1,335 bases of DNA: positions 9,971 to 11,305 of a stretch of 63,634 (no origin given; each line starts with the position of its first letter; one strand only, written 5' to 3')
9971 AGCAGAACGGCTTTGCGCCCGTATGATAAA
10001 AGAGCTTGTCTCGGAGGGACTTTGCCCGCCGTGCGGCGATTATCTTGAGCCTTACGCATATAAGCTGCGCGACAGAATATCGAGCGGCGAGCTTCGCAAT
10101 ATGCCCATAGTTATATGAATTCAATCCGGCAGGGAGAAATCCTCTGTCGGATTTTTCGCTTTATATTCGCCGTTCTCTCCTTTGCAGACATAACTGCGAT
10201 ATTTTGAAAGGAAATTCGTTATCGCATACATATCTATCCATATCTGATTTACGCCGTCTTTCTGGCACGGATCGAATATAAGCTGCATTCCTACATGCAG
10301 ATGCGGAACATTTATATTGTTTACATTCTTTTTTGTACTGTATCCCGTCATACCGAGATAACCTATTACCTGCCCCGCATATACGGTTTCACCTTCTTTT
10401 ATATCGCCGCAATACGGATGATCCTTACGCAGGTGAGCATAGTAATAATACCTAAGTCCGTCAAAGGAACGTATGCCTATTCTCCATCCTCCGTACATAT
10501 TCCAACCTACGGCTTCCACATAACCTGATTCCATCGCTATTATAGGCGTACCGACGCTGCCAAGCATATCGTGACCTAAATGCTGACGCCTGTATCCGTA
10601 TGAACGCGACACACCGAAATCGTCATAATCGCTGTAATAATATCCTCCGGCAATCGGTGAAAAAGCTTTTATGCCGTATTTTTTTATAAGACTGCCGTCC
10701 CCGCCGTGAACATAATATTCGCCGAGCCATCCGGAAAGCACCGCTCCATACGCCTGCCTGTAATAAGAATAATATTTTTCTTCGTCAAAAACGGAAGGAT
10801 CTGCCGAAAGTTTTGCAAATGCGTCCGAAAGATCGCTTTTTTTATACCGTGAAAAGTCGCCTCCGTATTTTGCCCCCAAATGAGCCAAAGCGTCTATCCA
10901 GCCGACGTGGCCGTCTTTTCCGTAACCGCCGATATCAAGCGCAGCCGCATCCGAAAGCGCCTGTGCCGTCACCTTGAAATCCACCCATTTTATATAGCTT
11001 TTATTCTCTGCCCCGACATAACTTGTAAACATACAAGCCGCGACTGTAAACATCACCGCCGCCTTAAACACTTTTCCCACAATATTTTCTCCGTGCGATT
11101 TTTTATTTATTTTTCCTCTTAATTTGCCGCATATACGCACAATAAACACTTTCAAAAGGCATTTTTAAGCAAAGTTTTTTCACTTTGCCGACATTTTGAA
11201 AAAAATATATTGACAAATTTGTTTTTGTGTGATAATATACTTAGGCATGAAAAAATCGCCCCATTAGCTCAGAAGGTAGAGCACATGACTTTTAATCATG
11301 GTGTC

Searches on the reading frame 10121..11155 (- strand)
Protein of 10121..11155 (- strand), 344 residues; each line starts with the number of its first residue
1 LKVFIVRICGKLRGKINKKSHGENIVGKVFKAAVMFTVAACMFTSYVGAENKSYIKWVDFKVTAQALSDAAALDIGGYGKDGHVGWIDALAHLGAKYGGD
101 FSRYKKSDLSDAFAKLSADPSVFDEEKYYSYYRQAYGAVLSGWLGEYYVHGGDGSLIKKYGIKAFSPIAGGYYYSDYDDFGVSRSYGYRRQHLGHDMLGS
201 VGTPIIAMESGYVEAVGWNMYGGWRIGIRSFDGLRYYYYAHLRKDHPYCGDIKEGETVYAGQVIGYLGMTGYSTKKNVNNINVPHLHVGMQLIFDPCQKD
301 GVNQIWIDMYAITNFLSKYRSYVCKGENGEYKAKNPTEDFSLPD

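Call 6: search_protein_families(library=pfam, max_evalue=0.1, proteins=[window:10121-11155:-])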
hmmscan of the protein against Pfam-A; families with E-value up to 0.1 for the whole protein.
window:10121-11155:- (344 aa): 1 family
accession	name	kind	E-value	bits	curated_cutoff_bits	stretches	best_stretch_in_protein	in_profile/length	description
PF01551.29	Peptidase_M23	-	8.1e-16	58.4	28.7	1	191-291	2-88/96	Peptidase family M23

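Call 7: search_protein_families(library=phrogs, max_evalue=0.1, proteins=[window:10121-11155:-])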
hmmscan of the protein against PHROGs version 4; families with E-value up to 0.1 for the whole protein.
window:10121-11155:- (344 aa): 12 families
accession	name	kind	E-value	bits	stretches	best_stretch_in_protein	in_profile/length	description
phrog_6700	-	lysis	3.8e-13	48.3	1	161-277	2595-2706/2898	endolysin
phrog_7767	-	other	2.1e-09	38.4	1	180-291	10-107/194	metallo-endopeptidase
phrog_880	-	lysis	1.4e-08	35.6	1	179-288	20-117/435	endolysin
phrog_28672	-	other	1.6e-07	31.3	1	185-277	279-368/397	metallo-endopeptidase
phrog_21656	-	other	4.6e-07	29.2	1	184-287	629-726/1022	peptidase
phrog_3578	-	lysis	8.5e-06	26.4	1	186-289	230-335/405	endolysin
phrog_167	-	tail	1.3e-05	24.1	1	140-277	1187-1290/1555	tail length tape measure protein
phrog_8537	-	unknown function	0.00019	21.9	1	192-278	16-95/384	-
phrog_10030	-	tail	0.00033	19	1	184-287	1905-2002/2105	tail length tape measure protein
phrog_28089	-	lysis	0.00082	18.3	1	182-280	578-678/1141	endolysin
phrog_4070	-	tail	0.00087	18.5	1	153-296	598-715/989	tail length tape measure protein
phrog_14988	-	other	0.00098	19.9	1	186-276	27-120/272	peptidase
